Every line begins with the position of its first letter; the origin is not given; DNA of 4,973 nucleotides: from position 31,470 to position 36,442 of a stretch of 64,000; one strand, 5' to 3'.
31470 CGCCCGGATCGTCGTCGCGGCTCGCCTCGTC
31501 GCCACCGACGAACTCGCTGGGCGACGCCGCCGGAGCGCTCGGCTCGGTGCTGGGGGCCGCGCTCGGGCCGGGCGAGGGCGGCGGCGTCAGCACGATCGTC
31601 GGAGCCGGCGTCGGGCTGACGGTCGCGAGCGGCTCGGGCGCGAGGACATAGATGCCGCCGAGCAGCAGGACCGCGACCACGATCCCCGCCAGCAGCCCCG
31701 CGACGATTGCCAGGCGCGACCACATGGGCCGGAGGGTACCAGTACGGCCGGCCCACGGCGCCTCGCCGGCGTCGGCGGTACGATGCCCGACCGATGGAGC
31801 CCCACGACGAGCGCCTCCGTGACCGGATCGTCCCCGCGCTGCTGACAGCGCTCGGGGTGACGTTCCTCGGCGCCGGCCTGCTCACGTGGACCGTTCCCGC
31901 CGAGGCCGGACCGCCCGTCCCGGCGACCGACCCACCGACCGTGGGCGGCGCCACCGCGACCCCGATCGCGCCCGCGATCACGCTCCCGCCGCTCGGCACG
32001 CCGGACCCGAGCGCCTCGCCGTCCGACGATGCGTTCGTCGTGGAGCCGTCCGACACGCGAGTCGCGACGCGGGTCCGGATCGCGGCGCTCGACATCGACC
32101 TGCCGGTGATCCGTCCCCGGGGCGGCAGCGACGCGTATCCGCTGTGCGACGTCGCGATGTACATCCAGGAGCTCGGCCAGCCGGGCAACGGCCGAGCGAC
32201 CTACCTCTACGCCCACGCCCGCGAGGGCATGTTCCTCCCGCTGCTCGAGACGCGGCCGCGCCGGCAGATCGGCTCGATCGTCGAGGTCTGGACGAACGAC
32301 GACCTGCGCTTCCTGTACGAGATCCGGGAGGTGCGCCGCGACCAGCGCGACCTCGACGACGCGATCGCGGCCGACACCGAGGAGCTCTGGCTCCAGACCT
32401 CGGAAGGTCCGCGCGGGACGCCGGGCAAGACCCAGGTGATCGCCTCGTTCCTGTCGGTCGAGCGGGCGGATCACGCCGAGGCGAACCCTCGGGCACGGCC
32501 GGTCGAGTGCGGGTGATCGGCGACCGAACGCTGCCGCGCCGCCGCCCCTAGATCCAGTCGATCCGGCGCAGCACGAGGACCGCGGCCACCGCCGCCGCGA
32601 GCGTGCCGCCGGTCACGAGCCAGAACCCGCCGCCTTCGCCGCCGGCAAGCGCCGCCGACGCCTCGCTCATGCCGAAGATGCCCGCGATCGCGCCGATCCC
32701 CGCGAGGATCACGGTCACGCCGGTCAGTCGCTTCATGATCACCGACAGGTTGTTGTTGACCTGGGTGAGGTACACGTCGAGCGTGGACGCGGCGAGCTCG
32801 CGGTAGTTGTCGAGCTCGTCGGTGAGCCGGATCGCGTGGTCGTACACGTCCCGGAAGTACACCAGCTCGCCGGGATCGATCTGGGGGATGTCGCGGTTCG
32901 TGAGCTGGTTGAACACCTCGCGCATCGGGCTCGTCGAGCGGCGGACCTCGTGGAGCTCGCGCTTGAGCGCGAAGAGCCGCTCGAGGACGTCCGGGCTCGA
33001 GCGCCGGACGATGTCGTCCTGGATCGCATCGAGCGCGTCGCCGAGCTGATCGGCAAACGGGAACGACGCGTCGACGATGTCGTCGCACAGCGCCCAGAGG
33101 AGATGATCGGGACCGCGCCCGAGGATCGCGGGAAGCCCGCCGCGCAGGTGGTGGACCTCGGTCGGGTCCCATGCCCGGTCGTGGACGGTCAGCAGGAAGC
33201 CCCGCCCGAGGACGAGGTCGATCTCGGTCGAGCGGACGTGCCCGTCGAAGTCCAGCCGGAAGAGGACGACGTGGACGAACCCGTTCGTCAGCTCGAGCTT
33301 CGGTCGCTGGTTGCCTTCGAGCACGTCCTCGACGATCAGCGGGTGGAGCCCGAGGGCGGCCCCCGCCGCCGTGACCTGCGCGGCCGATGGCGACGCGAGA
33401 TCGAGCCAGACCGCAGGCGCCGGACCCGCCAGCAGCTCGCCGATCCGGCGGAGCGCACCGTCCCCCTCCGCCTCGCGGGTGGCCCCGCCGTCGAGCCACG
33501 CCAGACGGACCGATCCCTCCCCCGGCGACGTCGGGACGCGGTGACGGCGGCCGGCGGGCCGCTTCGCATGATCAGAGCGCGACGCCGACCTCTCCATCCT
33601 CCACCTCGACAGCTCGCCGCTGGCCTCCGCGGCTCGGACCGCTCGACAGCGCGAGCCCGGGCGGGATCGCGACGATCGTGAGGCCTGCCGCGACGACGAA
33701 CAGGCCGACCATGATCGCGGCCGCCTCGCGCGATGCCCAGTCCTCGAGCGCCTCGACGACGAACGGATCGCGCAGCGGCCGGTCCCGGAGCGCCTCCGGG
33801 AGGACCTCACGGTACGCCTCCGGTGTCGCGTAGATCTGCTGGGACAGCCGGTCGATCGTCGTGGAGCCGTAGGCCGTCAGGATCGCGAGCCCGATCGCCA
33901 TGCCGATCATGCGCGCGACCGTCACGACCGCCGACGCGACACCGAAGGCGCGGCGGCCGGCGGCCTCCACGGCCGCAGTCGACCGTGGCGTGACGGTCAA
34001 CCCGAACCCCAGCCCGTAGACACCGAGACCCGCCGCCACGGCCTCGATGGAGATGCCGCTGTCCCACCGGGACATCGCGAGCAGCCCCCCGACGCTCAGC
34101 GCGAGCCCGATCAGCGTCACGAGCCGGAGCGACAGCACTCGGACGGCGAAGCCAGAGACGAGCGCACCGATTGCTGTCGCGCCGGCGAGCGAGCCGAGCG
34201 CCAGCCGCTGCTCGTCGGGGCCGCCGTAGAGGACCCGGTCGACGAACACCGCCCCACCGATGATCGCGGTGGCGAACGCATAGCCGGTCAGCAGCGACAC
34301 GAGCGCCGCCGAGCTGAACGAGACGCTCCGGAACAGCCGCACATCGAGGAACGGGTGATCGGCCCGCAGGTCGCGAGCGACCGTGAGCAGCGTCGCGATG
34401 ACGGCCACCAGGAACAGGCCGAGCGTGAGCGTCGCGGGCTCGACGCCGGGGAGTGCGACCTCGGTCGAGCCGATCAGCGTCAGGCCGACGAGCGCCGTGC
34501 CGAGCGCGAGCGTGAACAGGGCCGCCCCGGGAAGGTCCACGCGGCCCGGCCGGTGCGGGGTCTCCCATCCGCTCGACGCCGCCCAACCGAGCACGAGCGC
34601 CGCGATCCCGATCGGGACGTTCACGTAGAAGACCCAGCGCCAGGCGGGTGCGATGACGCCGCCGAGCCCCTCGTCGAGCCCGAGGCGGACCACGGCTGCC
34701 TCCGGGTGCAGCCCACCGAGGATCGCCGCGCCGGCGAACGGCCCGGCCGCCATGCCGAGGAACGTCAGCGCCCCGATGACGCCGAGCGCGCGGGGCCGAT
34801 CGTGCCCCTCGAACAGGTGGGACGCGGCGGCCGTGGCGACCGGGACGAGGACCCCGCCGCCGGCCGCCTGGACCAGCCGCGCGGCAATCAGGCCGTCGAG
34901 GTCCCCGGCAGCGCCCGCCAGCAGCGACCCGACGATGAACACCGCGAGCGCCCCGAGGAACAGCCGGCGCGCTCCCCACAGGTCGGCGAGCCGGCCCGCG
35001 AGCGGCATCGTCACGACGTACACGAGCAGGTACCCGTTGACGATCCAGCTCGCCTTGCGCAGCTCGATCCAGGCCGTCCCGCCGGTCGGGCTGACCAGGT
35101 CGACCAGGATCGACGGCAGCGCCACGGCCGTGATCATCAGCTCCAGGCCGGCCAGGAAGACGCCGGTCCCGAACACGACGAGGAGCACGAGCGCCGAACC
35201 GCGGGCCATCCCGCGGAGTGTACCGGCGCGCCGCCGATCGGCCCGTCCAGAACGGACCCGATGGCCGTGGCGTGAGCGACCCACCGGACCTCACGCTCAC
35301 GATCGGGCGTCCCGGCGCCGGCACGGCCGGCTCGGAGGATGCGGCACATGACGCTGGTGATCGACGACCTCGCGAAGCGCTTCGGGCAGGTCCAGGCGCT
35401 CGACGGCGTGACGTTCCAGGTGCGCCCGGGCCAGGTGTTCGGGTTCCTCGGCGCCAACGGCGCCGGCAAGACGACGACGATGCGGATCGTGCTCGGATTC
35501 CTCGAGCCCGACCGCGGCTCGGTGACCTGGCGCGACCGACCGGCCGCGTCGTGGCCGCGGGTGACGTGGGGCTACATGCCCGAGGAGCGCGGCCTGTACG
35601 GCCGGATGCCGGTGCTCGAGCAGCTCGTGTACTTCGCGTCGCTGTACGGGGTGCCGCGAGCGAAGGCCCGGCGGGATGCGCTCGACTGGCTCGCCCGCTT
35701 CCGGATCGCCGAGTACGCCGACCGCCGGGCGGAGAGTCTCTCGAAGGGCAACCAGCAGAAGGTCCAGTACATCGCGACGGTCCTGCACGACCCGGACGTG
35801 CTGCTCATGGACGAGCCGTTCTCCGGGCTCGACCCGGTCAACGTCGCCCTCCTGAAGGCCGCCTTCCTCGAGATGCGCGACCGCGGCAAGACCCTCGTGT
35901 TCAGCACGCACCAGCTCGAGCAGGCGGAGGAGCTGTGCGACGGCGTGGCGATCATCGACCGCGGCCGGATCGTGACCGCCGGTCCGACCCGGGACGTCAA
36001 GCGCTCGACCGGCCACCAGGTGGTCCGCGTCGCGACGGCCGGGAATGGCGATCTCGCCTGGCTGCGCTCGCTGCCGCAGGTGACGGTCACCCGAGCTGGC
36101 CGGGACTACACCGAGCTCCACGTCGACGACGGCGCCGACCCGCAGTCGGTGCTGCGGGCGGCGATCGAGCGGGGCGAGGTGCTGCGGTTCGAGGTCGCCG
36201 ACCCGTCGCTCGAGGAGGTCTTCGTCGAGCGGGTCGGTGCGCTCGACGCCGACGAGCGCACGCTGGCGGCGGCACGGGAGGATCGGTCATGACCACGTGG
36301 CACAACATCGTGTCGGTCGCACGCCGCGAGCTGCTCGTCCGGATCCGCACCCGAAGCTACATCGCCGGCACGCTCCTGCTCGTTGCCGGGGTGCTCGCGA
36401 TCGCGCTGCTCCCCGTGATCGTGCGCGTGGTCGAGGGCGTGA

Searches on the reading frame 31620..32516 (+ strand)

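Call 47: search_protein_families(library=pfam, proteins=[window:31620-32516:+], max_evalue=0.0001)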
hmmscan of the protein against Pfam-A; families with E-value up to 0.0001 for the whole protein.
window:31620-32516:+ (298 aa): 1 family
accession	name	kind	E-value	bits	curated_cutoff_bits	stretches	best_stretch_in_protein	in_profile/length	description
PF04203.18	Sortase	-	5.7e-06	26.5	26.6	1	153-262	2-108/125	Sortase domain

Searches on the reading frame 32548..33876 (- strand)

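Call 47: search_protein_families(library=pfam, proteins=[window:32548-33876:-], max_evalue=0.0001)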
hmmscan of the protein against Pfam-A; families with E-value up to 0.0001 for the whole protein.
window:32548-33876:- (442 aa): 1 family
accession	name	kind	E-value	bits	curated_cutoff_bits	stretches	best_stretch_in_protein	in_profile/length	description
PF01544.23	CorA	-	1.7e-47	162.6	27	1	156-438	5-292/292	CorA-like Mg2+ transporter protein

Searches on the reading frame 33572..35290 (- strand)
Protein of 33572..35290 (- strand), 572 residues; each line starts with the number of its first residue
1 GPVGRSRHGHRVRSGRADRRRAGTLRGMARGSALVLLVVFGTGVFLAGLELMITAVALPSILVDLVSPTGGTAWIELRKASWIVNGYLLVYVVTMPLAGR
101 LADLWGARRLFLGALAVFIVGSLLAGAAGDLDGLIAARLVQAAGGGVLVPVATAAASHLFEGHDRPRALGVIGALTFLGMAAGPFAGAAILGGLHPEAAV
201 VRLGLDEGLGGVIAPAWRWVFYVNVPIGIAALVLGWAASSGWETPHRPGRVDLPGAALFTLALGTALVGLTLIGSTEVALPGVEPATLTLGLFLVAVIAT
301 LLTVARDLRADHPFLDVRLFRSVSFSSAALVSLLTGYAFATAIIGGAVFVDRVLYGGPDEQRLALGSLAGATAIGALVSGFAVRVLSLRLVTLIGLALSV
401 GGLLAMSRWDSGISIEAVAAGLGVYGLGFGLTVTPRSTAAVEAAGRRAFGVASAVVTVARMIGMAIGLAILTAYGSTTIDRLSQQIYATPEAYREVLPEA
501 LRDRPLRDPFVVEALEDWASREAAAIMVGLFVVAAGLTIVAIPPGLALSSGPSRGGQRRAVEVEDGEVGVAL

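Call 47: search_protein_families(library=pfam, proteins=[window:33572-35290:-], max_evalue=0.0001)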
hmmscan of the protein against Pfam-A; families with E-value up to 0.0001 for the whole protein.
window:33572-35290:- (572 aa): 1 family
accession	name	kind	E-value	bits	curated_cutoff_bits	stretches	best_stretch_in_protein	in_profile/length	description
PF07690.21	MFS_1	-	2.8e-32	112.4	33.4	1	42-467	3-346/347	Major Facilitator Superfamily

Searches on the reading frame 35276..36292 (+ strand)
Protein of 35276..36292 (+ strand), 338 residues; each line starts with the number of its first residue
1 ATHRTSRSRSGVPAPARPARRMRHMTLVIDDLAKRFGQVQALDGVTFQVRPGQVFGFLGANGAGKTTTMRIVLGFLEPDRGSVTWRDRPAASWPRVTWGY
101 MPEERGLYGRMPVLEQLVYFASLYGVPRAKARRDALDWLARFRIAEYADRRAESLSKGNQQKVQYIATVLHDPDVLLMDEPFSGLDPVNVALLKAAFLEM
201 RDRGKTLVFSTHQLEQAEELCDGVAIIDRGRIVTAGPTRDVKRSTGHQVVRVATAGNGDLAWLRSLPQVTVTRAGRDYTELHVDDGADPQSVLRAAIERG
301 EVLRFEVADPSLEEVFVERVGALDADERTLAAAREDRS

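Call 47: search_protein_families(library=pfam, proteins=[window:35276-36292:+], max_evalue=0.0001)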
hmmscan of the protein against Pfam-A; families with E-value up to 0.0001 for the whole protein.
window:35276-36292:+ (338 aa): 3 families
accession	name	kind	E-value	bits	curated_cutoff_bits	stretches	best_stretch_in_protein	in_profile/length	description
PF00005.33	ABC_tran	-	1.4e-25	90.9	25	1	42-182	1-136/137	ABC transporter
PF13732.12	DrrA1-3_C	-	2.6e-15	57.3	27.4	1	236-320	1-81/81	ATP-binding protein DrrA1-3-like, C-terminal domain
PF13304.12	AAA_21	-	1.3e-10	42.3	27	1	150-214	233-300/304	AAA domain, putative AbiEii toxin, Type IV TA system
